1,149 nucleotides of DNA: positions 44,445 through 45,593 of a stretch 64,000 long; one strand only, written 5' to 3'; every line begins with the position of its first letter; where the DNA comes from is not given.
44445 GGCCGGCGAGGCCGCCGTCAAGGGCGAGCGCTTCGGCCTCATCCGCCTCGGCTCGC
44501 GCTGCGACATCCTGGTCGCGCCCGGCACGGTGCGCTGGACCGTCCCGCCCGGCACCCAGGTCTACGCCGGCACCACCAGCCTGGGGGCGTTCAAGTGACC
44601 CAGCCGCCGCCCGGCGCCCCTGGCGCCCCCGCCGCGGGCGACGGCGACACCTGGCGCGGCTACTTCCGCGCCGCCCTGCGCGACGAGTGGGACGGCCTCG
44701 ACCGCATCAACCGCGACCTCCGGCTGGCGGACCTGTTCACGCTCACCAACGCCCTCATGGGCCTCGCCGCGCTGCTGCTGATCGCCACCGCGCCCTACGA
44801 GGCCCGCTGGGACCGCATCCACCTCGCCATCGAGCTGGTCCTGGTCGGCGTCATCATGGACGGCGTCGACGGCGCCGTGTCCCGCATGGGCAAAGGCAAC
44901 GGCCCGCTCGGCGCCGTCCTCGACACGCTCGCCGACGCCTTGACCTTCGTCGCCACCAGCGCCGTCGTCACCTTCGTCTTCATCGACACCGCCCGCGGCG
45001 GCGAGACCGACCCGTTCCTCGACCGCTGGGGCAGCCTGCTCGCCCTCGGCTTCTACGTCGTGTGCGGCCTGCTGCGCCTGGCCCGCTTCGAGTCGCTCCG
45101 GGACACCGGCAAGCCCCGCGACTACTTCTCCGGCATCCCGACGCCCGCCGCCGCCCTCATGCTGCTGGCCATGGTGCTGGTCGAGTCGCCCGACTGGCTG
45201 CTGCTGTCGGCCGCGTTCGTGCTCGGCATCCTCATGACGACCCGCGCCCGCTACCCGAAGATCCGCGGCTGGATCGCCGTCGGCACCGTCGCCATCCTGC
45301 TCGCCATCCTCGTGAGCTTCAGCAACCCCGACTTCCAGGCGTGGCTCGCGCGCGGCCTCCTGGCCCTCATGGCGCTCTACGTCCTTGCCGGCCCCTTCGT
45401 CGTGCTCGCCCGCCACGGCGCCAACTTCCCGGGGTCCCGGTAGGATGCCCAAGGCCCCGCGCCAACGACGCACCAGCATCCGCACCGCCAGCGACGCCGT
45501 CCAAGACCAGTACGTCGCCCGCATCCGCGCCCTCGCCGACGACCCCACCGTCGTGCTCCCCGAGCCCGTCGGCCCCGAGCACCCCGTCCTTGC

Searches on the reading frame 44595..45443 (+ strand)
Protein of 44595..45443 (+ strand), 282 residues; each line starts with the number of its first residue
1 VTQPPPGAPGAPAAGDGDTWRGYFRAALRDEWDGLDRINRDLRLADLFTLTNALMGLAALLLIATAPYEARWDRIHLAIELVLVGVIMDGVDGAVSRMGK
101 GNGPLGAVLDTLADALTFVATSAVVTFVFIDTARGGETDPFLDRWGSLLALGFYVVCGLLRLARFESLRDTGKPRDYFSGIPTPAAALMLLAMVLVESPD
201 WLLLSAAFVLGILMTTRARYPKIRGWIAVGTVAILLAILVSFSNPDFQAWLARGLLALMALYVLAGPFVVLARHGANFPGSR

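Call 3: search_protein_families(library=pfam, proteins=[window:44595-45443:+], max_evalue=0.01)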
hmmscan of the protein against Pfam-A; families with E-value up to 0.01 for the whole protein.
window:44595-45443:+ (282 aa): 2 families
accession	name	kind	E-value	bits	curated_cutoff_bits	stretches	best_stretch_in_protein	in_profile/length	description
PF01066.26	CDP-OH_P_transf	-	6.3e-12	46.6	22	1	44-211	3-150/152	CDP-alcohol phosphatidyltransferase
PF13398.12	Peptidase_M50B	-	0.0053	16.9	26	1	185-270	77-162/201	Peptidase M50B-like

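Call 4: search_protein_families(library=ncbifam, proteins=[window:44595-45443:+], max_evalue=0.01)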
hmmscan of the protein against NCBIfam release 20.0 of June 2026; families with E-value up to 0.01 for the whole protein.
window:44595-45443:+ (282 aa): 10 families
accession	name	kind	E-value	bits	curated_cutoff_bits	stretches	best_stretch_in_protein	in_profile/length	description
TIGR04217.1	archae_ser_T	exception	1.9e-32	112.8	200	1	38-268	3-217/221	archaetidylserine synthase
NF038087.1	arch_ser_synth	exception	3.6e-25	88.8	240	1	43-242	5-192/216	archaetidylserine synthase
NF038086.1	anchor_synt_A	exception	4.4e-25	88.8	200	1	38-268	3-219/222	protein sorting system archaetidylserine synthase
TIGR00473.1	pssA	equivalog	1.5e-21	77.1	107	1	49-221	1-153/153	CDP-diacylglycerol--serine O-phosphatidyltransferase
NF045887.1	PhCholSynPs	equivalog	4.4e-06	26.5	300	1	82-264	45-222/235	phosphatidylcholine synthase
NF040950.1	archin_ph_syn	equivalog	6.6e-06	26.1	180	1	46-121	27-96/191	archaetidylinositol phosphate synthase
NF053678.1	ClpnSynClsA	equivalog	0.0012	19.1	240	1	73-126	28-79/180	cardiolipin synthase ClsA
NF045883.1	PIPSynth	equivalog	0.0016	18.2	170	1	76-124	50-98/197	phosphatidylinositol phosphate synthase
NF045886.1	PhCholSynLeg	equivalog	0.0023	17.5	440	1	46-128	20-99/250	phosphatidylcholine synthase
NF007749.0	PRK10429.1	equivalog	0.0047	15.8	456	0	212-249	65-102/473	melibiose:sodium transporter MelB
